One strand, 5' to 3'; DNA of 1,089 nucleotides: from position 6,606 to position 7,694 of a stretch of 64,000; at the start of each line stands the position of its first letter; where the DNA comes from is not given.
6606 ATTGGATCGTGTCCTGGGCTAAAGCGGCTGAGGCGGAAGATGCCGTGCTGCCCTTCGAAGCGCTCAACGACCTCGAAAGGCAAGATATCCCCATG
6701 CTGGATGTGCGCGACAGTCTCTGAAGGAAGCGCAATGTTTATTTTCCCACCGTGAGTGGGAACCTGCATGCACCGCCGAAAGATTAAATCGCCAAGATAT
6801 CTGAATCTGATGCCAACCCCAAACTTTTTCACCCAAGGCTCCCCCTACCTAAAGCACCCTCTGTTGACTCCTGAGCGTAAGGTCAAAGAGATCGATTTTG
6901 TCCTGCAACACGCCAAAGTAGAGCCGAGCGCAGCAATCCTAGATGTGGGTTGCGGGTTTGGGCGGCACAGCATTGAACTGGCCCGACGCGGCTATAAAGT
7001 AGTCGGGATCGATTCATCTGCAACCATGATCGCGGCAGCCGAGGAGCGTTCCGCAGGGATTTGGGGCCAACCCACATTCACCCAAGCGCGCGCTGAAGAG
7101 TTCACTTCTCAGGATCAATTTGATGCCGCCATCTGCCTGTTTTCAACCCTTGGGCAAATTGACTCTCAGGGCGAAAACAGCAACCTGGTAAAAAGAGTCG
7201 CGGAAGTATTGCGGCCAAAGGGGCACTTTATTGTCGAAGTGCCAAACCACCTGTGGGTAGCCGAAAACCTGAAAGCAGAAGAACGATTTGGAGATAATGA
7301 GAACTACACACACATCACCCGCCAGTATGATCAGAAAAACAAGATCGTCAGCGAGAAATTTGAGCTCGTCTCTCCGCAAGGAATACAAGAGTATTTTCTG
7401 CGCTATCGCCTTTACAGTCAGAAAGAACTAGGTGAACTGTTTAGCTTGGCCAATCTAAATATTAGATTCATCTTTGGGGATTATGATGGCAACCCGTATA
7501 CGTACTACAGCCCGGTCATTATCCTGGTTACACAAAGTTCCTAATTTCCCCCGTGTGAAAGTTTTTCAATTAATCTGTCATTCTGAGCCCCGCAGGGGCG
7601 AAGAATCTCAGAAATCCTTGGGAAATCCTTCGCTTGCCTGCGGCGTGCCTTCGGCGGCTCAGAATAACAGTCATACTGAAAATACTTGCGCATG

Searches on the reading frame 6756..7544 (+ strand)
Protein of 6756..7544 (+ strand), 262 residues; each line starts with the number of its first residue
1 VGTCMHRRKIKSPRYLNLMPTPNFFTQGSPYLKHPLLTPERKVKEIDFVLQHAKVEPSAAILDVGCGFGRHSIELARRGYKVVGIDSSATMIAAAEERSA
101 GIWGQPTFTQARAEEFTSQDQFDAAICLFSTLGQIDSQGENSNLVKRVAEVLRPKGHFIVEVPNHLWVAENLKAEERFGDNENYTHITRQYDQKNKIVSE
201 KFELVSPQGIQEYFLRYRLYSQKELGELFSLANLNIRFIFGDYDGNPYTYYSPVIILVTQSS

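Call 5: search_protein_families(library=pfam, proteins=[window:6756-7544:+], max_evalue=0.1)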
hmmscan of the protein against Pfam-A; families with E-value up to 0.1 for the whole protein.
window:6756-7544:+ (262 aa): 24 families
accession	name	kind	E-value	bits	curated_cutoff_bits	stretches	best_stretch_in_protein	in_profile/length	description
PF13649.12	Methyltransf_25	-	1.3e-18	67.9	27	1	61-156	1-97/97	Methyltransferase domain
PF13847.12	Methyltransf_31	-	2e-16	60.5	27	1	59-179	5-129/145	Methyltransferase domain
PF08241.18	Methyltransf_11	-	2.2e-14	54.3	21.2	1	62-160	1-95/95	Methyltransferase domain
PF13489.12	Methyltransf_23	-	1.4e-13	51.3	27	1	54-187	19-142/164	Methyltransferase domain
PF08242.18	Methyltransf_12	-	5.6e-12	46.7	30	1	62-158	1-98/98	Methyltransferase domain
PF02353.26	CMAS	-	3.9e-07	30.1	27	1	43-161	48-165/273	Mycolic acid cyclopropane synthetase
PF05175.20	MTS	-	1.8e-05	24.9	23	1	48-174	22-152/170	Methyltransferase small domain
PF03848.20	TehB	-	2.9e-05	24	20.4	1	49-97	22-70/193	Tellurite resistance protein TehB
PF03291.22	mRNA_G-N7_MeTrfase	-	4.9e-05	23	26.6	1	61-186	65-209/315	mRNA (guanine-N(7))-methyltransferase domain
PF01209.24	Ubie_methyltran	-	6e-05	22.9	20.1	1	47-160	37-151/233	ubiE/COQ5 methyltransferase family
PF24675.1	NpmA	-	0.0016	18.2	60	1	54-95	20-63/214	16S rRNA (adenine(1408)-N(1))-methyltransferase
PF05724.17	TPMT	-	0.002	18.3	26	1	50-122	30-99/218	Thiopurine S-methyltransferase (TPMT)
PF05401.17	NodS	-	0.0032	17.8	24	1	58-162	44-146/201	Nodulation protein S (NodS)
PF13679.12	Methyltransf_32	-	0.0074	16.7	27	1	49-118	16-94/143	Methyltransferase domain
PF02390.23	Methyltransf_4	-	0.0091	15.9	24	0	60-98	4-44/173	Putative methyltransferase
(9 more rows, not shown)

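Call 6: search_protein_families(library=ncbifam, proteins=[window:6756-7544:+], max_evalue=0.1)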
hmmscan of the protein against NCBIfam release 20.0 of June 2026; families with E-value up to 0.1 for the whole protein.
window:6756-7544:+ (262 aa): 68 families (the best 25 are shown)
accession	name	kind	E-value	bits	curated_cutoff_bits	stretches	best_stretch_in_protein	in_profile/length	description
NF043040.1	corrin_prot_MT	hypoth_equivalog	7.2e-16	58.3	180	1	53-160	37-147/216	corrinoid protein-associated methyltransferase CpaM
NF041820.1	daptide_MTase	equivalog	1.9e-14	53.8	175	1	43-169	23-151/243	daptide-type RiPP biosynthesis methyltransferase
NF045667.1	MTase_DVU1556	equivalog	1.5e-12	47.4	155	1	49-160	14-119/213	DVU_1556 family methyltransferase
TIGR04345.1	ovoA_Cterm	equivalog_domain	1.7e-12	47.4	170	1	43-97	27-81/242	putative 4-mercaptohistidine N1-methyltransferase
TIGR01983.1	UbiG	equivalog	4.2e-12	45.9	102.95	1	58-166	50-157/228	bifunctional 2-polyprenyl-6-hydroxyphenol methylase/3-demethylubiquinol 3-O-methyltransferase UbiG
TIGR02021.1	BchM-ChlM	equivalog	1e-11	44.7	158.9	1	59-135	56-132/218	magnesium protoporphyrin IX methyltransferase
NF051855.1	GlySarMtaseBact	equivalog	1.5e-10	41.2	350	1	41-164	37-162/259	glycine/sarcosine N-methyltransferase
TIGR01934.1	MenG_MenH_UbiE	subfamily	2e-10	40.3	158.35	1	49-160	31-141/223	ubiquinone/menaquinone biosynthesis methyltransferase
NF008264.0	PRK11036.1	equivalog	3.5e-08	33.2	366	1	45-160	33-147/261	tRNA uridine 5-oxyacetic acid(34) methyltransferase CmoM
NF001244.0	PRK00216.1-5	equivalog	3.9e-08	32.9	216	1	51-128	42-124/236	bifunctional demethylmenaquinone methyltransferase/2-methoxy-6-polyprenyl-1,4-benzoquinol methylase UbiE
NF047649.1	MTase_UXPK_star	exception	9e-08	31.5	460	1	53-160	73-181/283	methyltransferase/UXPK-star double selenoprotein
NF002463.0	PRK01683.1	equivalog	2.3e-07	30.7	297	1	50-176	24-144/258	trans-aconitate 2-methyltransferase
NF008405.0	PRK11207.1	equivalog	4.2e-07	29.6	218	1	50-96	23-69/198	tellurite resistance methyltransferase TehB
NF041537.1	ArsM_AhpD_UU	exception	5.3e-07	28.7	510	1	54-160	73-180/345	arsenite methyltransferase/AhpD domain selenoprotein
NF008992.0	PRK12335.1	equivalog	1.7e-06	27.4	303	1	49-95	114-160/289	SAM-dependent methyltransferase TehB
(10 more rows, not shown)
